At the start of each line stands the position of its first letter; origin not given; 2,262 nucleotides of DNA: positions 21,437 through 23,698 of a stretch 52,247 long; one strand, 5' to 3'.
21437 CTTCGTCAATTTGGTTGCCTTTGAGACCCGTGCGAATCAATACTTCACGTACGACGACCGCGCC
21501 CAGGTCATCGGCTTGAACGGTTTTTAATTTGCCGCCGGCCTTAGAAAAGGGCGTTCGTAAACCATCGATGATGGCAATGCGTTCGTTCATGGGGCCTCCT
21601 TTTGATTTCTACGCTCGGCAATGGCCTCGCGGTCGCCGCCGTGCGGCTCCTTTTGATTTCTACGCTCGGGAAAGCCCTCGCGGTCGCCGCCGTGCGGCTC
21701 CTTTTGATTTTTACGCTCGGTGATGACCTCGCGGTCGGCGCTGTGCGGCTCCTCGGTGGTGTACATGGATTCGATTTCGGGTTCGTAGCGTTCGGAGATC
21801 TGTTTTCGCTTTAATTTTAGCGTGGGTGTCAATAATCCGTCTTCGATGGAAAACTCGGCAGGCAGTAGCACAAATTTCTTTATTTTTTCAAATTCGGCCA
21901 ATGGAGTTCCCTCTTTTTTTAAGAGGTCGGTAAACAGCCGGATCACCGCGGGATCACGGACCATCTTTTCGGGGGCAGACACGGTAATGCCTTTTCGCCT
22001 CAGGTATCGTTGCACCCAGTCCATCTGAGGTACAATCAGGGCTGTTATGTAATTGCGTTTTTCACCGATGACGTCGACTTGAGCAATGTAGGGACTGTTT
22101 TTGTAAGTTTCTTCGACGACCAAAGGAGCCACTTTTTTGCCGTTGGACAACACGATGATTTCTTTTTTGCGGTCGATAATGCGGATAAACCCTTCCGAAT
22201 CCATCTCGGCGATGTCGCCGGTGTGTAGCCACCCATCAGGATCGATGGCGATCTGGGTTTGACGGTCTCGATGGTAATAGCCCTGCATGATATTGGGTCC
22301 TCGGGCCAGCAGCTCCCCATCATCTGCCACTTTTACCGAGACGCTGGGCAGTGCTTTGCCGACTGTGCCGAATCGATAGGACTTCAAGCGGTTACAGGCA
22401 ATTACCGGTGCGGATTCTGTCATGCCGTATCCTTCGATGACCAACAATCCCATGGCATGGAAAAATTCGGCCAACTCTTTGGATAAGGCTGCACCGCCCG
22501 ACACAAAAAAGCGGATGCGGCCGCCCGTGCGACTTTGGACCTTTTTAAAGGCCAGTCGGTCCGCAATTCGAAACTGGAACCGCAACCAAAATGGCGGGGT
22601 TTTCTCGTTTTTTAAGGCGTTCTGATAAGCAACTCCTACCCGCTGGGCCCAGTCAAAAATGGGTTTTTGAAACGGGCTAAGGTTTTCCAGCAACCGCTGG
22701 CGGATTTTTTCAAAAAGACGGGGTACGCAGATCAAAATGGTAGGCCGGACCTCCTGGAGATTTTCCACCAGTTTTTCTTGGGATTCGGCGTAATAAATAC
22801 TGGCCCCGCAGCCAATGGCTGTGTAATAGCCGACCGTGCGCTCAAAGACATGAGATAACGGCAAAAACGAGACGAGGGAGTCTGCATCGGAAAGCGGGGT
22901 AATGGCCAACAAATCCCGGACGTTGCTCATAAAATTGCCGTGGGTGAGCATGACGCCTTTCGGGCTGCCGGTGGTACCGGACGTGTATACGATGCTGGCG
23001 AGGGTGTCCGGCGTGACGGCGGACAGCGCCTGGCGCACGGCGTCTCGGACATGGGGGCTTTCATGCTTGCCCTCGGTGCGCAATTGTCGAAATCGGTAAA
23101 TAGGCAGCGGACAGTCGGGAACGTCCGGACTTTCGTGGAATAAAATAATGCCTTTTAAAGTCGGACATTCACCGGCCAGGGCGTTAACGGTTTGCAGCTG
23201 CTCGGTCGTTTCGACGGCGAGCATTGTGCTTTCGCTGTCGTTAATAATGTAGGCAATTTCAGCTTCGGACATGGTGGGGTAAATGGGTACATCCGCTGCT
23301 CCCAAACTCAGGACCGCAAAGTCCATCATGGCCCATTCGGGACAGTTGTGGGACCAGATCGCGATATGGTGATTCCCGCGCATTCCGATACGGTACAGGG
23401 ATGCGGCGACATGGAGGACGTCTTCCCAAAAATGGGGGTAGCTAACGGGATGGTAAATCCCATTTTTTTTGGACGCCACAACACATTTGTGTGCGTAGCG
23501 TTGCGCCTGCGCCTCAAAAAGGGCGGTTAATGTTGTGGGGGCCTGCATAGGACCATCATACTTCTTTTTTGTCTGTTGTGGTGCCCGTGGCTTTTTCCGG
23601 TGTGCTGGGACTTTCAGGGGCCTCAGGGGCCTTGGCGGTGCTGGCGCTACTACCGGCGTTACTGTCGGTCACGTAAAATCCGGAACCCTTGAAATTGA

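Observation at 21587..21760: Three 51-bp repeat units form the FadD C-terminal tail and supply the fadA ribosome-binding site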

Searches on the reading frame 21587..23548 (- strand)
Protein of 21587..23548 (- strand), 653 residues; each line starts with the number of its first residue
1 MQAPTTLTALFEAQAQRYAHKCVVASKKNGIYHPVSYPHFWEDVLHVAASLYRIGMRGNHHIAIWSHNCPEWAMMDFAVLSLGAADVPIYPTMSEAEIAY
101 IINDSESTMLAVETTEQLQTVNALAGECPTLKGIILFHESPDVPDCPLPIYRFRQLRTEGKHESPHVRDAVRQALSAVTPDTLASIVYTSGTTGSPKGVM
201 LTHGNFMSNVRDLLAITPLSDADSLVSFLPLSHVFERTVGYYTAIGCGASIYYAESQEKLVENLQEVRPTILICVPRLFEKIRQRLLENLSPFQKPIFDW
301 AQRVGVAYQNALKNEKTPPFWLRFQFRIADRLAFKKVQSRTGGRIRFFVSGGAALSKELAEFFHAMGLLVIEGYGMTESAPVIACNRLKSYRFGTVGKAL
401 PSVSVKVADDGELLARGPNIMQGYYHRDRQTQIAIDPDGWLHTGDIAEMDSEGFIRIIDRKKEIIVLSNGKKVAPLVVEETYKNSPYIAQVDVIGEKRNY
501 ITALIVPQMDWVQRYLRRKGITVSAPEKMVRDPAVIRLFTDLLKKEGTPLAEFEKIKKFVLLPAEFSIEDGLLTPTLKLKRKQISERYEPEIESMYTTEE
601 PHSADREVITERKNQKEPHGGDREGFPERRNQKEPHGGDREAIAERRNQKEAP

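Call 13: find_encoding_contigs(protein=window:21587-23548:-, flank=3000, max_places=6)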
Protein window:21587-23548:- (653 aa): 1 contig read that carries it; 1 place shown.
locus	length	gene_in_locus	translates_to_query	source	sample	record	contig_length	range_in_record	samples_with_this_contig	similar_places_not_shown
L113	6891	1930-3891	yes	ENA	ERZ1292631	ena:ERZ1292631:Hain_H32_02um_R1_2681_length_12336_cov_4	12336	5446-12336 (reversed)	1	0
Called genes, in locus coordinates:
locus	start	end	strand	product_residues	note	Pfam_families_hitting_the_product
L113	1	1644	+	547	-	?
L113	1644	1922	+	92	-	PF09723:Zn_ribbon_8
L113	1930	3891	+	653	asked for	PF00501:AMP-binding, PF23562:AMP-binding_C_3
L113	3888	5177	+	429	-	PF00108:Thiolase_N, PF02803:Thiolase_C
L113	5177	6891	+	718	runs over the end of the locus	PF00378:ECH_1, PF16113:ECH_2, PF02737:3HCDH_N, PF00725:3HCDH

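Call 25: list_cluster_members(proteins=[window:21587-23548:-, window:8039-10546:+, P0001])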
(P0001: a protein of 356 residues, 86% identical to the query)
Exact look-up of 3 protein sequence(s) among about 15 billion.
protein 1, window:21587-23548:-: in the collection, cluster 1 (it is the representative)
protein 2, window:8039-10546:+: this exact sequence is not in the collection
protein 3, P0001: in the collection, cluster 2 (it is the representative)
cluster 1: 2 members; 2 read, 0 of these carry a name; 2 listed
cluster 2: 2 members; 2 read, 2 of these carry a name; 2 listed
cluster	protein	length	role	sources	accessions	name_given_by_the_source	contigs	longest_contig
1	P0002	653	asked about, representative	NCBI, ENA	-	-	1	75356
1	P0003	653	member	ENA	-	-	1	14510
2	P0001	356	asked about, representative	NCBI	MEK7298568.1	MAG: hypothetical protein AAB066_01625, partial [Candidatus Margulisiibacteriota ...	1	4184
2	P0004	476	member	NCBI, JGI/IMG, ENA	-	hypothetical protein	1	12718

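Call 29: search_solved_structures(query=window:21587-23548:-, show_alignments=2, max_evalue=1e-10)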
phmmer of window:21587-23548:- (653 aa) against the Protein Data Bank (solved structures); distinct sequences matched with E-value up to 1e-10: 101 (the best 60 are shown).
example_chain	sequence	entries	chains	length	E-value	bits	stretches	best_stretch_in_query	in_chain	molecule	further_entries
6oz1_A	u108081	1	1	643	6.4e-45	156.8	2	327-597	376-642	Oxidoreductase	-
5mso_A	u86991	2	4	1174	2.6e-39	138.2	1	33-605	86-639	Carboxylic acid reductase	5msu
5msc_A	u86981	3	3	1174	2.7e-39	138.2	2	338-608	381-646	Carboxylic acid reductase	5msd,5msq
5kyv_A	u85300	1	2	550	5.3e-36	127.3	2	346-495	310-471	Luciferin 4-monooxygenase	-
5kyt_A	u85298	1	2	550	1.9e-35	125.5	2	347-495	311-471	Luciferin 4-monooxygenase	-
4g37_A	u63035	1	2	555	2.1e-35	125.3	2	347-495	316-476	Luciferin 4-monooxygenase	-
6hps_A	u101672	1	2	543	2.6e-35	125.1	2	347-495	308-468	Luciferin 4-monooxygenase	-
1ba3_A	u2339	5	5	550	2.7e-35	125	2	347-495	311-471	LUCIFERASE | Luciferin 4-monooxygenase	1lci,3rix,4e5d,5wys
3iep_A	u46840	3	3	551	2.7e-35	125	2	346-495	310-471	Luciferin 4-monooxygenase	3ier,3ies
4g36_A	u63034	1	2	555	2.8e-35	124.9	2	347-495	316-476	Luciferin 4-monooxygenase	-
5dv9_A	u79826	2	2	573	3.2e-35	124.7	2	347-495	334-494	Luciferin 4-monooxygenase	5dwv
3qya_A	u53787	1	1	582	3.6e-35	124.6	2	346-495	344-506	Luciferase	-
6q2m_A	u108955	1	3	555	9e-35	123.3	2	347-495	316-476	Luciferin 4-monooxygenase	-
6k4c_A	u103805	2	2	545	1.9e-34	122.2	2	345-495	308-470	Ancestral luciferase AncLamp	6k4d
6qjz_A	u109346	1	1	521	3.5e-34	121.3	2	1-292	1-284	oxalyl CoA-synthetase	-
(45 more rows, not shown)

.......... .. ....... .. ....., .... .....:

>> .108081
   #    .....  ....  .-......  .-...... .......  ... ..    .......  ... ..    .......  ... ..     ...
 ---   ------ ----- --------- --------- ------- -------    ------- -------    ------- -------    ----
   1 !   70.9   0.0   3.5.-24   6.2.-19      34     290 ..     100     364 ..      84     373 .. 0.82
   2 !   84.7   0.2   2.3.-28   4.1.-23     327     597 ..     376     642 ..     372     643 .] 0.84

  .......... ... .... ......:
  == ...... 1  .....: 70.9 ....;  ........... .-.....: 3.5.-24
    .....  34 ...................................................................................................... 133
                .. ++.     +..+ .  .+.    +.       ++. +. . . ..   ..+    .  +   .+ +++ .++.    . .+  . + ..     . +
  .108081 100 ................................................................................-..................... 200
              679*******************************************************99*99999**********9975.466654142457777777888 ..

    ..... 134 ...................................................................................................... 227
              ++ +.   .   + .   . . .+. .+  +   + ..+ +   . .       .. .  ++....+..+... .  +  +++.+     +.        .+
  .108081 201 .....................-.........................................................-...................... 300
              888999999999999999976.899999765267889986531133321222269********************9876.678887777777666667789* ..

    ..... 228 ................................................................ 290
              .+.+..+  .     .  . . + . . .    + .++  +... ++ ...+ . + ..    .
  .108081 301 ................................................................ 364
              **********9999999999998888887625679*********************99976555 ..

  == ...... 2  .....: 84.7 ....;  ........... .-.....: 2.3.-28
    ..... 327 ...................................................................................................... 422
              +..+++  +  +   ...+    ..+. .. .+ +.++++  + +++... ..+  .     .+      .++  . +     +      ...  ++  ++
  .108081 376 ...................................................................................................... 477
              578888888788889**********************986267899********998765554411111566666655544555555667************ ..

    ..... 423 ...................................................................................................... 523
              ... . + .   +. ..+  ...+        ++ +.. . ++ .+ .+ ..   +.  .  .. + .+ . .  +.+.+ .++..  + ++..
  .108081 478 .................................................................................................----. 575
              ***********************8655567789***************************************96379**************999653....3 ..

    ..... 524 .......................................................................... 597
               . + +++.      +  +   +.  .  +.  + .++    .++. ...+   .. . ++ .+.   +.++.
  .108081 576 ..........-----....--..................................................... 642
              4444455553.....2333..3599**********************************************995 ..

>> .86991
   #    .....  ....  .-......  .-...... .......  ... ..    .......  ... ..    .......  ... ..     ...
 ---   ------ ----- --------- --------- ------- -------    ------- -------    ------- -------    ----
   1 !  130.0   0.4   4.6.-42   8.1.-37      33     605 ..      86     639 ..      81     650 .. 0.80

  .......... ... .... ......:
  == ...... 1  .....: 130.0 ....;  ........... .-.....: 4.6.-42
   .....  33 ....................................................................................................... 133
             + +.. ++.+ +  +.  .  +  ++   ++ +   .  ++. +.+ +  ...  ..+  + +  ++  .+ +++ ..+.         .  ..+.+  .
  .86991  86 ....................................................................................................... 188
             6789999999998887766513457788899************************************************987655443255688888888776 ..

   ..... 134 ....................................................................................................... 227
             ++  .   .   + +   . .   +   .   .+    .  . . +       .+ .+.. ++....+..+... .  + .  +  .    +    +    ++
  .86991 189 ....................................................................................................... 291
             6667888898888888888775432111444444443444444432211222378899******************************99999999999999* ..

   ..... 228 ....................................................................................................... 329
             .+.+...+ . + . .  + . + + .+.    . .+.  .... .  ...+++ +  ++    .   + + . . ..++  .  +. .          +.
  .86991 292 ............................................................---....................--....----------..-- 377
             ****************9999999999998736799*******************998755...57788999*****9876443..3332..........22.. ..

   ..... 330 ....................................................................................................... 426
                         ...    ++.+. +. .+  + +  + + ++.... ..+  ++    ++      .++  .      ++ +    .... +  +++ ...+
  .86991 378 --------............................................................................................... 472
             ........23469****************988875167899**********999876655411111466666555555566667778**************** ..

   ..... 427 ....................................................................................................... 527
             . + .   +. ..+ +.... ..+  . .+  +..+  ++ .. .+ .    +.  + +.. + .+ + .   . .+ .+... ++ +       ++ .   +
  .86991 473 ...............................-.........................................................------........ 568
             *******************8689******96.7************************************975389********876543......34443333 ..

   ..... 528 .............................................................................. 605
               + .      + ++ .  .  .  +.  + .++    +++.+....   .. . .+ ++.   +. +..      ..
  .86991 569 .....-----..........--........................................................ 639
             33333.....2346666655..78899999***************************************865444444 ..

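Call 30: search_protein_families(library=pfam, proteins=[window:21587-23548:-, P0004])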
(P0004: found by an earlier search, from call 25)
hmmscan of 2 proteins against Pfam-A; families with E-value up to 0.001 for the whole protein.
window:21587-23548:- (653 aa): 2 families
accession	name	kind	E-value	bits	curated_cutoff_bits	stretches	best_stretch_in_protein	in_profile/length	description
PF00501.34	AMP-binding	-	3.6e-79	266.8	29.9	1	11-425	1-384/384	AMP-binding enzyme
PF23562.2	AMP-binding_C_3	-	3.4e-12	47.3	20.8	1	463-600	2-124/124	AMP-binding enzyme C-terminal domain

P0004 (476 aa): 0 families

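Call 31: find_homologous_proteins(query=window:21752-23548:-, max_evalue=1e-50)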
Query window:21752-23548:- (599 aa): 7850 proteins with E <= 1e-50 among 8000 candidates; the best 120 are listed.
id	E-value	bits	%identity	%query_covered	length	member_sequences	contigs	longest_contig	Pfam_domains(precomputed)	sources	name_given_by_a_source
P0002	0.0e+0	1367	100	100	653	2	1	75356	PF00501.35,PF23562.3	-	-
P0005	1.0e-187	643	52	96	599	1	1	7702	PF00501.35,PF23562.3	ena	-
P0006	6.8e-185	634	48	99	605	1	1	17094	PF00501.35,PF23562.3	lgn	-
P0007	1.5e-181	623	49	99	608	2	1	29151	PF00501.35,PF23562.3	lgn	-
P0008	6.1e-179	614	50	99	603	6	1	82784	PF00501.35,PF23562.3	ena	-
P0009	6.7e-179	614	49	96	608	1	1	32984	PF00501.35,PF23562.3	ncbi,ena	-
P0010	2.6e-177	609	48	99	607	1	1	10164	PF00501.35,PF23562.3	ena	-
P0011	2.8e-176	605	48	100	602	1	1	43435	PF00501.35,PF23562.3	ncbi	-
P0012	5.2e-176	605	48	99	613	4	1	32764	PF00501.35,PF23562.3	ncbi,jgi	jgi:long-chain acyl-CoA synthetase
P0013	7.9e-176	604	49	95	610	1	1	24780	PF00501.35,PF23562.3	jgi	-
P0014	7.3e-175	601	48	99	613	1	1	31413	PF00501.35,PF23562.3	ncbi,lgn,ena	-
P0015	2.3e-174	599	47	99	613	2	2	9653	PF00501.35,PF23562.3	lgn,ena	-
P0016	1.2e-173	597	48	97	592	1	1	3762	PF00501.35,PF23562.3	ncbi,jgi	jgi:long-chain acyl-CoA synthetase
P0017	2.2e-173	596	47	99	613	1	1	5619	PF00501.35,PF23562.3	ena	-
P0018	7.0e-173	594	48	100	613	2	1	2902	PF00501.35,PF23562.3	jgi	jgi:long-chain acyl-CoA synthetase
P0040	3.0e-164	566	48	99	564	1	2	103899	PF00501.35,PF23562.3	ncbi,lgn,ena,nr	ncbi:MAG: long-chain fatty acid--CoA ligase [Candidatus Margulisbacteria bacterium]|nr:long-chain fa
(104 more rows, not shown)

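Call 36: find_encoding_contigs(protein=P0005, flank=3500, max_places=2)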
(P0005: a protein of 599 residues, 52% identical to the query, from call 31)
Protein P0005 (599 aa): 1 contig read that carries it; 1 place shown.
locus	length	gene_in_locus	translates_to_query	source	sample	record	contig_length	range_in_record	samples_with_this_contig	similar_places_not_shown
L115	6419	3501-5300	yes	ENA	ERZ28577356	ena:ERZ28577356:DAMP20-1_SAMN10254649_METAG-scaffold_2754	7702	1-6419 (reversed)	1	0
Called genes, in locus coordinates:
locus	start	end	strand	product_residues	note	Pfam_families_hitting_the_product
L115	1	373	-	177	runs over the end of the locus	PF01936:NYN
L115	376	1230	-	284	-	PF08501:Shikimate_dh_N, PF01488:Shikimate_DH, PF18317:SDH_C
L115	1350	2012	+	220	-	PF00719:Pyrophosphatase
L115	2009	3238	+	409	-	PF00375:SDF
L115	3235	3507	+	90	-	-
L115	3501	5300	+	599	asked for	PF00501:AMP-binding, PF23562:AMP-binding_C_3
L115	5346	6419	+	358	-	?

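Call 37: find_encoding_contigs(protein=P0040, flank=3500, max_places=2)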
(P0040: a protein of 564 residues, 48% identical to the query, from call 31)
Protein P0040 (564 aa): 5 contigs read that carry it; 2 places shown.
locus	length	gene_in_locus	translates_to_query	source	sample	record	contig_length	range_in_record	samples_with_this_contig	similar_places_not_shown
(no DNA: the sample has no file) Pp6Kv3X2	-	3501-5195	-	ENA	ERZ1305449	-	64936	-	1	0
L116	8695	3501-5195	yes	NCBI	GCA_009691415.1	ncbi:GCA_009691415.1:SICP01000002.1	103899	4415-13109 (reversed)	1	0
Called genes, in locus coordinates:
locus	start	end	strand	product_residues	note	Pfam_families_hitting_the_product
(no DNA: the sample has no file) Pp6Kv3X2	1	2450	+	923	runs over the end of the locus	PF03699:UPF0182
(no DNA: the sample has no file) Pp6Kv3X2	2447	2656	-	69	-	-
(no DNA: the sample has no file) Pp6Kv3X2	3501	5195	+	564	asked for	PF00501:AMP-binding, PF23562:AMP-binding_C_3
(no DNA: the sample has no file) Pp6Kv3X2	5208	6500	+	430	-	PF00108:Thiolase_N, PF02803:Thiolase_C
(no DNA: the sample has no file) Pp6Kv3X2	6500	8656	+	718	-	PF00378:ECH_1, PF16113:ECH_2, PF02737:3HCDH_N, PF00725:3HCDH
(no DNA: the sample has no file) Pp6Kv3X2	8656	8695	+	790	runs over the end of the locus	PF02771:Acyl-CoA_dh_N, PF02770:Acyl-CoA_dh_M, PF00441:Acyl-CoA_dh_1, PF09317:ACDH_C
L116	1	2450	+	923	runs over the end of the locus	PF03699:UPF0182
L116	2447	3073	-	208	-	PF01797:Y1_Tnp (faint)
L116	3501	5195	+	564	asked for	PF00501:AMP-binding, PF23562:AMP-binding_C_3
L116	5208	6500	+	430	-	PF00108:Thiolase_N, PF02803:Thiolase_C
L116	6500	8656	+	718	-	PF00378:ECH_1, PF16113:ECH_2, PF02737:3HCDH_N, PF00725:3HCDH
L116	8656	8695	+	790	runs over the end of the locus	PF02771:Acyl-CoA_dh_N, PF02770:Acyl-CoA_dh_M, PF00441:Acyl-CoA_dh_1, PF09317:ACDH_C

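Call 38: find_encoding_contigs(protein=P0004, flank=10000, max_places=3)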
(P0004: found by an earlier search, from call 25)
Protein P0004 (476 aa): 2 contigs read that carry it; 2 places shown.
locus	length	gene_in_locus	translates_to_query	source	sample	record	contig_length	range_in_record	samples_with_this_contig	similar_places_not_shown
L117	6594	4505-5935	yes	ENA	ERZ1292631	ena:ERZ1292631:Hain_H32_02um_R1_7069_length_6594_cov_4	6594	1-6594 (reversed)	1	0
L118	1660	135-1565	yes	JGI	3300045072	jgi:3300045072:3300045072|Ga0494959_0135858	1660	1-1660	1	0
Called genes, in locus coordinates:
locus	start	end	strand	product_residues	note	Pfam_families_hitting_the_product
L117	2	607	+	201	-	?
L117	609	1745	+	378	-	PF00534:Glycos_transf_1, PF13692:Glyco_trans_1_4, PF20706:GT4-conflict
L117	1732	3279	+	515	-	PF00515:TPR_1 (faint), PF07719:TPR_2 (faint), PF13181:TPR_8 (faint), PF13371:TPR_9, PF13414:TPR_11 (weak), PF13424:TPR_12 (faint), PF13428:TPR_14 (faint), PF01075:Glyco_transf_9 (weak), +2 more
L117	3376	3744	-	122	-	PF13564:DoxX_2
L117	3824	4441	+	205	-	PF15607:Ntox44 (weak)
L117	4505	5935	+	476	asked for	-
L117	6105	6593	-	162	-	?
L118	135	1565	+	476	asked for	-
